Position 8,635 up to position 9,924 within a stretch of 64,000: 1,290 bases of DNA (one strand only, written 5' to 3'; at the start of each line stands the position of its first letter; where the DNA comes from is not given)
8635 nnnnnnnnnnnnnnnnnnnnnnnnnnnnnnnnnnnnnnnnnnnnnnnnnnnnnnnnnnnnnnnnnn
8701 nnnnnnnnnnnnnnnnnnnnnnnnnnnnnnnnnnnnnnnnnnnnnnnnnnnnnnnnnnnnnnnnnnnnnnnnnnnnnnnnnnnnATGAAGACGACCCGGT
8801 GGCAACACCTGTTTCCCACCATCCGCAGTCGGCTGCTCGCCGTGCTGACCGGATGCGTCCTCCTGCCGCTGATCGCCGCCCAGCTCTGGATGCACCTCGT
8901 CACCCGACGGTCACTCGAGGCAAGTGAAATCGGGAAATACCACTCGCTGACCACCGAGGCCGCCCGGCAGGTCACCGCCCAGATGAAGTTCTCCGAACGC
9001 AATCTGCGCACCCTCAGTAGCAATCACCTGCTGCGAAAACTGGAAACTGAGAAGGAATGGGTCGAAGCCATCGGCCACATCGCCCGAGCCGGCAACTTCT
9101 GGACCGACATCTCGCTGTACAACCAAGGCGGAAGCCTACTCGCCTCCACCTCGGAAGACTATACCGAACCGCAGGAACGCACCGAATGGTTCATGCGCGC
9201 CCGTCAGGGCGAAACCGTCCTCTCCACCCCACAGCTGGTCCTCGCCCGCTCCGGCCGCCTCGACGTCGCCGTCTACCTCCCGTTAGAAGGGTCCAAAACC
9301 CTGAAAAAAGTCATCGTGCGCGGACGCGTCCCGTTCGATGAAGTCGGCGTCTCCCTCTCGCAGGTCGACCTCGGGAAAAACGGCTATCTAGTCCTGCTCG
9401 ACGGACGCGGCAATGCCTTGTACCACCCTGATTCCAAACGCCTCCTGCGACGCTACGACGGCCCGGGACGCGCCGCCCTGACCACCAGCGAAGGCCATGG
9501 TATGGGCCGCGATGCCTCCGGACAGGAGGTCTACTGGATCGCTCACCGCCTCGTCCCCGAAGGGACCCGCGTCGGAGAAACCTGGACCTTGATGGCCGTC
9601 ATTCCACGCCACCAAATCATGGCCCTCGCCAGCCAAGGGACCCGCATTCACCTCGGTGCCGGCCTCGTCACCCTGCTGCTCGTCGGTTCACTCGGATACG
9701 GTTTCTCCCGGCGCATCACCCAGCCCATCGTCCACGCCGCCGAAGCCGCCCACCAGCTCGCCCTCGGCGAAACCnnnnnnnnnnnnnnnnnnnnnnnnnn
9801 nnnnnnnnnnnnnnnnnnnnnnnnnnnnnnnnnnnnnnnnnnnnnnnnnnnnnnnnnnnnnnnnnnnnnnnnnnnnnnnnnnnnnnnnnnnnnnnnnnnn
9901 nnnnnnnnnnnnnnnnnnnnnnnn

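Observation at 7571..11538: Orphan PotD-like polyamine-binding lipoprotein translationally coupled to a Cache-containing hybrid histidine kinase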

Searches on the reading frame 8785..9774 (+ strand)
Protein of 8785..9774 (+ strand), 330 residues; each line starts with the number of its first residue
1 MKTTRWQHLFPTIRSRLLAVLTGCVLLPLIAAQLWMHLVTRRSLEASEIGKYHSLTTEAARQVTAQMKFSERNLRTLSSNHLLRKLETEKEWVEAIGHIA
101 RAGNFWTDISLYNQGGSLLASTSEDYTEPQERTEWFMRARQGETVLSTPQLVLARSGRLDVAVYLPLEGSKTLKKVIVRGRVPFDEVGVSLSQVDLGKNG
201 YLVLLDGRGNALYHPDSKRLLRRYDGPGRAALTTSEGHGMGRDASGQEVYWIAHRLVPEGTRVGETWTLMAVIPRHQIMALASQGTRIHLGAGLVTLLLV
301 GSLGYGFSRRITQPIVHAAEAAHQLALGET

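Call 27: find_homologous_proteins(query=window:8785-9720:+, max_evalue=0.001)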
Query seq(312 aa) (312 aa): 2 proteins with E <= 0.001 among 6396 candidates.
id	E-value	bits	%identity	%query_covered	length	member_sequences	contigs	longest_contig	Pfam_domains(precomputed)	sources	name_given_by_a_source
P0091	5.9e-124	431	100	64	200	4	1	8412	-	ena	-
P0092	1.1e-55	207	99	33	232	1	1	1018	PF13469.13,PF04381.18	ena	-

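Call 30: find_homologous_proteins(query=A2, max_evalue=0.001)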
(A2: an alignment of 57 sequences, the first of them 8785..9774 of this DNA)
Query A2 (57 sequences) (330 aa, profile of the alignment): 7 proteins with E <= 0.001 among 8000 candidates.
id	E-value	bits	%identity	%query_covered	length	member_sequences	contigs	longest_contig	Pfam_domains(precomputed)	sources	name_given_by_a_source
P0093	2.5e-84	301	24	92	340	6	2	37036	PF02743.25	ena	-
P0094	4.0e-82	294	23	95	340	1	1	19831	PF02743.25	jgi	-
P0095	4.5e-82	294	23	87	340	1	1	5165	PF02743.25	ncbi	-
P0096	4.9e-76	274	24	88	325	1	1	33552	PF02743.25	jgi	-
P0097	1.8e-63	233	25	66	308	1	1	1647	PF02743.25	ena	-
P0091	3.1e-54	202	100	61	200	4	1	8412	-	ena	-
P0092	4.4e-19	87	99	31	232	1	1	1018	PF13469.13,PF04381.18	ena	-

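Call 35: search_protein_representatives(protein=window:8785-9774:+)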
Query: 330 residues. Proteins with E-value up to 0.001 (for the whole library): 414; up to 1e-10: 91; up to 1e-30: 15. The best 150 are listed.
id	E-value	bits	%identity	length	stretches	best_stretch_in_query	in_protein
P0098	6.4e-129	446.1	65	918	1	8-330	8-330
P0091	2.4e-124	431.1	100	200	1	1-200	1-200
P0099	3.4e-56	207.2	46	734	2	82-295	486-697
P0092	4.3e-56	206.8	99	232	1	1-102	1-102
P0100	7.7e-50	186.3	61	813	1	115-279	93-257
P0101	1.3e-49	185.5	37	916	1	10-328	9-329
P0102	1.7e-41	158.9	35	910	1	14-326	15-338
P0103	6.4e-40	153.7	31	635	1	9-327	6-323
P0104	2.7e-39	151.6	32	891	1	10-328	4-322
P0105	2.9e-37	145.0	31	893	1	13-329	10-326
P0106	3.5e-36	141.4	31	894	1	12-329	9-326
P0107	1.5e-34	136.1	31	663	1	12-329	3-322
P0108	1.6e-32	129.5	32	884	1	24-328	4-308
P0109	2.4e-32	128.9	30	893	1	12-328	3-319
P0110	1.1e-31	126.7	31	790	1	12-329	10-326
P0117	2.0e-26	109.4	27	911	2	22-329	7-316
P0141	1.6e-17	80.2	25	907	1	5-328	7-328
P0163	1.2e-12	64.1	23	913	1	14-328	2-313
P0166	1.7e-12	63.6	27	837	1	19-328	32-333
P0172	7.5e-12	61.5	23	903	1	13-328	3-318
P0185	9.3e-11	57.9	25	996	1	21-312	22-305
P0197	1.9e-09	53.6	25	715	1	21-329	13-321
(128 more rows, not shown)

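Call 42: find_encoding_contigs(protein=P0166, flank=5000, max_places=2)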
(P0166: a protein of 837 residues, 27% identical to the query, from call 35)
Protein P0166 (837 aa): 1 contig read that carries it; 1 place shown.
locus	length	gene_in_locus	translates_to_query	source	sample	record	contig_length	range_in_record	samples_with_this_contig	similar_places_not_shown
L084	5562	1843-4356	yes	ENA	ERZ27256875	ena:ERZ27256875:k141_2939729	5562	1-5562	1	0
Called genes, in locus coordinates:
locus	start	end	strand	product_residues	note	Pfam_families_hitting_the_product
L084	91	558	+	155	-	PF13470:PIN_3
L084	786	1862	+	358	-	PF01547:SBP_bac_1, PF13416:SBP_bac_8, PF13343:SBP_bac_6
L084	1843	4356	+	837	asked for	PF02743:dCache_1, PF00672:HAMP, PF00990:GGDEF, PF00563:EAL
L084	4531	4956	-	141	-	PF07366:SnoaL, PF12680:SnoaL_2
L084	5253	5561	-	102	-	?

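Call 43: find_encoding_contigs(protein=P0099, flank=5000, max_places=2)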
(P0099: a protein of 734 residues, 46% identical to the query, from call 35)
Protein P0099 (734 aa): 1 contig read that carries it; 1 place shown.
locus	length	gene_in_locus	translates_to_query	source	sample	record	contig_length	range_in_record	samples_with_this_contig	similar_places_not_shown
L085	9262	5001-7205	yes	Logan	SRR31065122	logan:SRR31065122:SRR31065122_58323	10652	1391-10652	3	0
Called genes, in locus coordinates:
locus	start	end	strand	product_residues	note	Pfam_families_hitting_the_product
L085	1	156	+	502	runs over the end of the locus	PF06039:Mqo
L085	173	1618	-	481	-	PF13091:PLDc_2, PF00614:PLDc (weak), PF13091:PLDc_2, PF00614:PLDc (weak)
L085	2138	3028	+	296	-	PF00912:Transgly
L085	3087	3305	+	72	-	-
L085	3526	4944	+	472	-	PF22494:choice_anch_I (faint)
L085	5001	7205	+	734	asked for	PF00069:Pkinase, PF01636:APH (faint), PF07714:PK_Tyr_Ser-Thr, PF03109:ABC1 (weak), PF02743:dCache_1 (weak)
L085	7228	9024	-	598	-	PF03460:NIR_SIR_ferr, PF01077:NIR_SIR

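Call 44: find_encoding_contigs(protein=P0197, flank=5000, max_places=2)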
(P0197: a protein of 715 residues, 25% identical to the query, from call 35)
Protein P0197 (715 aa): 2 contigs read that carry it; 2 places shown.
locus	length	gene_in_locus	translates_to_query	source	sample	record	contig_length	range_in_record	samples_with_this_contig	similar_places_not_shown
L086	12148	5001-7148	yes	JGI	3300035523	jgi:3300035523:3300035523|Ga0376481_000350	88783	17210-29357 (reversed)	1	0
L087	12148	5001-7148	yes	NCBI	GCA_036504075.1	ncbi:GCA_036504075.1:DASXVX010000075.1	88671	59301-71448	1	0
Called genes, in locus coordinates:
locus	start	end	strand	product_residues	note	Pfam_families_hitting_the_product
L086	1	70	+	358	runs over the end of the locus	PF02746:MR_MLE_N, PF26685:DUF8230_C, PF13378:MR_MLE_C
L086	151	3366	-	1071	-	PF07833:Cu_amine_oxidN1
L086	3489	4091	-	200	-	-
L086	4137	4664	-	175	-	-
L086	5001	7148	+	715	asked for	PF02743:dCache_1, PF00672:HAMP, PF00015:MCPsignal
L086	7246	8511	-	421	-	PF03845:Spore_permease, PF00324:AA_permease, PF13520:AA_permease_2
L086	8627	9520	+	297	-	PF00126:HTH_1, PF03466:LysR_substrate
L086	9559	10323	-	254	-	PF04199:Cyclase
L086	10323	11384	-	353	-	PF02625:XdhC_CoxI, PF13478:XdhC_C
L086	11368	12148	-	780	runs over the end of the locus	PF01315:Ald_Xan_dh_C, PF02738:MoCoBD_1, PF20256:MoCoBD_2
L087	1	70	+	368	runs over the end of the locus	PF02746:MR_MLE_N, PF26685:DUF8230_C, PF13378:MR_MLE_C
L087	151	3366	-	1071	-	PF07833:Cu_amine_oxidN1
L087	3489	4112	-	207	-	-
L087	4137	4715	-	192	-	-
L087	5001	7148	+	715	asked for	PF02743:dCache_1, PF00672:HAMP, PF00015:MCPsignal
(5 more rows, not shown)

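Call 45: find_encoding_contigs(protein=P0185, flank=5000, max_places=2)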
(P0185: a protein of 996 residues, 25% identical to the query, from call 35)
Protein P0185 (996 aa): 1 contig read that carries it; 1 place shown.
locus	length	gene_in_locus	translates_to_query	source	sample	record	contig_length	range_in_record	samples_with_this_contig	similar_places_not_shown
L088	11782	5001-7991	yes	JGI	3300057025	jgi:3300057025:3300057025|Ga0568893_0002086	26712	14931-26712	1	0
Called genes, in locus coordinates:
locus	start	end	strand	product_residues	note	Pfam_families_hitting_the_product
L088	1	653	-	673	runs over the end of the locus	PF00072:Response_reg, PF09140:MipZ (faint), PF01656:CbiA, PF02374:ArsA_ATPase (faint), PF06564:CBP_BcsQ (faint), PF10609:ParA, PF13614:AAA_31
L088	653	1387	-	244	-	PF00990:GGDEF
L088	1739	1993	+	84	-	-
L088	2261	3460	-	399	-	PF02771:Acyl-CoA_dh_N, PF02770:Acyl-CoA_dh_M, PF00441:Acyl-CoA_dh_1, PF08028:Acyl-CoA_dh_2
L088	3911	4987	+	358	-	PF01547:SBP_bac_1, PF13416:SBP_bac_8, PF13343:SBP_bac_6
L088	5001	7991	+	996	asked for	PF02743:dCache_1, PF13426:PAS_9, PF00989:PAS, PF13188:PAS_8, PF08447:PAS_3, PF13426:PAS_9, PF00990:GGDEF, PF00563:EAL, +4 more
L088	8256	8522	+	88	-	PF01527:HTH_Tnp_1, PF12833:HTH_18 (faint), PF13384:HTH_23, PF13518:HTH_28, PF13551:HTH_29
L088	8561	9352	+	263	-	PF13276:HTH_21, PF00665:rve, PF13683:rve_3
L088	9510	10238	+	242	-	PF00440:TetR_N, PF02909:TetR_C_1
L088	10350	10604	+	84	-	-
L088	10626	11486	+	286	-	PF00378:ECH_1, PF16113:ECH_2 (weak)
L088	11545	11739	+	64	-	PF02776:TPP_enzyme_N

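Call 70: predict_structure(alignment_id=A4)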
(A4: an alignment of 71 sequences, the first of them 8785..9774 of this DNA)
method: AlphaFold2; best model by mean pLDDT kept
length: 330 residues; sequences in the alignment: 71
mean_pLDDT: 93.0   pTM: 0.85
mean pLDDT of the five models: 93.0, 91.4, 91.4, 90.9, 90.6
residues with pLDDT >= 90: 265; 70-90: 62; 50-70: 3; < 50: 0
segments of 3 or more residues with pLDDT < 50: none
pLDDT, mean of each block of 10 residues (from residue 1): 75 88 93 95 96 98 96 88 89 90 89 95 88 97 96 91 92 88 95 97 98 97 95 94 97 97 97 97 93 94 91 92 93
secondary structure, 60 per line:
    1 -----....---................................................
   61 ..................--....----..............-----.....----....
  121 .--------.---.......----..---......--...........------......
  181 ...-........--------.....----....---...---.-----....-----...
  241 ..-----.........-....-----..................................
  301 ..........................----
elements in order: H6-9 H13-78 H81-84 H89-102 E108-112 E117-121 H134-140 E150-152 E158-168 E175-183 H185-192 E201-205 E210-213 H229-232 E238-242 E248-256 H258-261 E267-274 H275-326

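Call 72: fold_search(model_id=the predicted structure, library=pdb)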
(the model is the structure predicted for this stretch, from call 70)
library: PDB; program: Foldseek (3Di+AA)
matches with E <= 10: 1076; with E <= 0.001: 151
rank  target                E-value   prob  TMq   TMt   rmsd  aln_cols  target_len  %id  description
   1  9a69_B                3.7e-14  1.00  0.65  0.36   5.7       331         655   15  Integrative model of MCPB-MCPC by crosslinking MS and deep learning (released 2024-09-18)
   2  9a65_B                1.9e-11  1.00  0.71  0.38   4.8       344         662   14  Integrative model of YVAQ-MCPB by crosslinking MS and deep learning (released 2024-09-18)
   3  6mni_A                2.5e-11  1.00  0.56  0.70   3.9       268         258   18  Structure of the tandem CACHE domain of PscC (released 2019-10-16)
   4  5ltv_D                3.5e-11  1.00  0.54  0.76   4.1       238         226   17  LIGAND BINDING DOMAIN OF PSEUDOMONAS AERUGINOSA PAO1 AMINO ACID CHEMORECPETOR PCTC IN COMPLEX WITH GABA (released 2017-09-20)
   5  6mni_B                7.2e-11  1.00  0.52  0.65   4.6       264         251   17  Structure of the tandem CACHE domain of PscC (released 2019-10-16)
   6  7k5n                  1.2e-10  1.00  0.49  0.64   5.5       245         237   17  Ligand binding domain (tandem PAS/dCache) of Aeromonas caviae diguanylate cyclase with proline bound (released 2021-08-18)
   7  5ltx_A                1.8e-10  1.00  0.55  0.71   4.4       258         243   16  LIGAND BINDING DOMAIN OF PSEUDOMONAS AERUGINOSA PAO1 AMINO ACID CHEMORECEPTOR PCTA IN COMPLEX WITH L-MET (released 2017-09-20)
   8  5ltx_B                2.0e-10  1.00  0.53  0.70   4.7       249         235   16  LIGAND BINDING DOMAIN OF PSEUDOMONAS AERUGINOSA PAO1 AMINO ACID CHEMORECEPTOR PCTA IN COMPLEX WITH L-MET (released 2017-09-20)
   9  5t65_B                2.0e-10  1.00  0.52  0.69   4.6       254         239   18  LIGAND BINDING DOMAIN OF PSEUDOMONAS AERUGINOSA PAO1 AMINO ACID CHEMORECEPTOR PCTA IN COMPLEX WITH L-ILE (released 2017-09-13)
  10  5t7m_B                2.0e-10  1.00  0.52  0.69   4.9       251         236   16  LIGAND BINDING DOMAIN OF PSEUDOMONAS AERUGINOSA PAO1 AMINO ACID CHEMORECEPTOR PCTA IN COMPLEX WITH L-TRP (released 2017-09-20)
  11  6ior_A                2.8e-10  1.00  0.53  0.69   4.8       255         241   13  The ligand binding domain of Mlp24 with asparagine (released 2019-03-20)
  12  9heh                  3.1e-10  1.00  0.52  0.59   5.9       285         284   13  Structure of the ligand binding domain of the chemoreceptor MkcA (DSOMK10_RS0100305) of Dickeya solani MK10 in complex w (released 2025-08-06)
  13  5ltv_E                3.3e-10  1.00  0.52  0.74   4.1       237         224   17  LIGAND BINDING DOMAIN OF PSEUDOMONAS AERUGINOSA PAO1 AMINO ACID CHEMORECPETOR PCTC IN COMPLEX WITH GABA (released 2017-09-20)
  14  5ltv_C                3.9e-10  1.00  0.51  0.72   4.7       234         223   18  LIGAND BINDING DOMAIN OF PSEUDOMONAS AERUGINOSA PAO1 AMINO ACID CHEMORECPETOR PCTC IN COMPLEX WITH GABA (released 2017-09-20)
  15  6iot_B                4.4e-10  1.00  0.56  0.74   3.9       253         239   13  The ligand binding domain of Mlp24 with arginine (released 2019-03-20)
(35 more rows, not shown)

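Call 79: find_encoding_contigs(protein=P0117, flank=4000, max_places=1)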
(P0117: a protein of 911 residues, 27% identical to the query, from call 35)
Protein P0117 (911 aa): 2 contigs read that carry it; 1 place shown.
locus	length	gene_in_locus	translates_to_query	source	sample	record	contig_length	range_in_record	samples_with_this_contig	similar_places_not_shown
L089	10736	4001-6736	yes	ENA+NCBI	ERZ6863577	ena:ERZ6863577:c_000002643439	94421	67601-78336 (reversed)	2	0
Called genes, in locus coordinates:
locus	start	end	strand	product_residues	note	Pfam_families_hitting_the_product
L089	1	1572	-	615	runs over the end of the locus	PF02784:Orn_Arg_deC_N, PF17944:Arg_decarbox_C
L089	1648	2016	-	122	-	PF00856:SET (weak)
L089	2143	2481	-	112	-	PF00892:EamA (weak)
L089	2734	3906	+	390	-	PF01547:SBP_bac_1, PF13531:SBP_bac_11 (weak), PF13416:SBP_bac_8, PF13343:SBP_bac_6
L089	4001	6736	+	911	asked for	PF02743:dCache_1 (weak), PF00672:HAMP, PF00512:HisKA, PF02518:HATPase_c, PF00072:Response_reg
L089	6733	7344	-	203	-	PF00702:Hydrolase, PF13419:HAD_2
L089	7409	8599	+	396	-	PF13360:PQQ_2 (weak), PF13570:Beta-prop_ACSF4 (weak), PF13360:PQQ_2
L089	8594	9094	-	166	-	-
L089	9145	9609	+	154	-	PF00293:NUDIX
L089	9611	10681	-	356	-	PF00890:FAD_binding_2 (faint), PF01134:GIDA (faint), PF01266:DAO (faint), PF01494:FAD_binding_3, PF03486:HI0933_like (faint), PF07992:Pyr_redox_2 (weak), PF12831:FAD_oxidored, PF13450:NAD_binding_8 (weak)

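Call 80: find_encoding_contigs(protein=P0141, flank=4000, max_places=1)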
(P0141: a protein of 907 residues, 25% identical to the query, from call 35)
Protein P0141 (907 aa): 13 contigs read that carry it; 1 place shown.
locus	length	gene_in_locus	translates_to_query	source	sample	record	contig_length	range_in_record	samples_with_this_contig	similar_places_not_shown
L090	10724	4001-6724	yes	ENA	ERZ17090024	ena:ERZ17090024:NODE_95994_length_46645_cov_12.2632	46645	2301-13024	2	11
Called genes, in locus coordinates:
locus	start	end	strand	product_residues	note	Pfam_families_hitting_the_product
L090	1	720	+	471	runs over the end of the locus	PF01565:FAD_binding_4, PF02913:FAD-oxidase_C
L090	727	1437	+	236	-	PF04337:DUF480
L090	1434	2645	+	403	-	PF00135:COesterase, PF20434:BD-FAE, PF07859:Abhydrolase_3, PF00326:Peptidase_S9, PF01738:DLH (faint)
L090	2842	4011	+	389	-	PF13416:SBP_bac_8, PF13343:SBP_bac_6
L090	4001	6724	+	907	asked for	PF02743:dCache_1, PF00672:HAMP, PF00512:HisKA (weak), PF02518:HATPase_c, PF00072:Response_reg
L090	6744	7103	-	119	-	PF09996:DUF2237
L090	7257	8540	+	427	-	PF00364:Biotin_lipoyl (faint), PF25917:BSH_RND, PF25973:BSH_CzcB, PF25984:BSH_YknX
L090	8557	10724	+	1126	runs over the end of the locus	PF00873:ACR_tran, PF03176:MMPL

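Call 81: find_encoding_contigs(protein=P0163, flank=4000, max_places=1)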
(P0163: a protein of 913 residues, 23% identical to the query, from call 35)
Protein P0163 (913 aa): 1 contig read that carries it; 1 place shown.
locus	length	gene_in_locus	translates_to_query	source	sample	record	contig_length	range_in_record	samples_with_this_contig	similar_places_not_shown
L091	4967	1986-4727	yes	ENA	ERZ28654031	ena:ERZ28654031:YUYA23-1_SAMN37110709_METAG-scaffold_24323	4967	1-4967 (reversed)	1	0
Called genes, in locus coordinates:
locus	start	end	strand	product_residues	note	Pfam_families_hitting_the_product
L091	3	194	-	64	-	?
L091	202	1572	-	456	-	-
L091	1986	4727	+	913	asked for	PF02743:dCache_1, PF00672:HAMP (weak), PF00989:PAS (weak), PF08448:PAS_4, PF00512:HisKA (weak), PF02518:HATPase_c, PF00072:Response_reg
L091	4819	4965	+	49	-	?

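Call 82: find_encoding_contigs(protein=P0172, flank=4000, max_places=1)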
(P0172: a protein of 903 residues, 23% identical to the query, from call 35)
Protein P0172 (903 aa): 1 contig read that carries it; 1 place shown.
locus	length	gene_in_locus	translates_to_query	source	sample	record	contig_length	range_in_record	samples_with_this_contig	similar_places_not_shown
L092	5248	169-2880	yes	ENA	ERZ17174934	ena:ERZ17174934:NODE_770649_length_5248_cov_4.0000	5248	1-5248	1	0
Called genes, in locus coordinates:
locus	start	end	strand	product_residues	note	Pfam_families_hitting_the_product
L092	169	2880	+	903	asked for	PF02743:dCache_1, PF00672:HAMP, PF00512:HisKA, PF02518:HATPase_c, PF00072:Response_reg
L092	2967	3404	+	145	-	PF06725:3D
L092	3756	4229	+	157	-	PF00027:cNMP_binding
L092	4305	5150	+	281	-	PF06439:3keto-disac_hyd (weak)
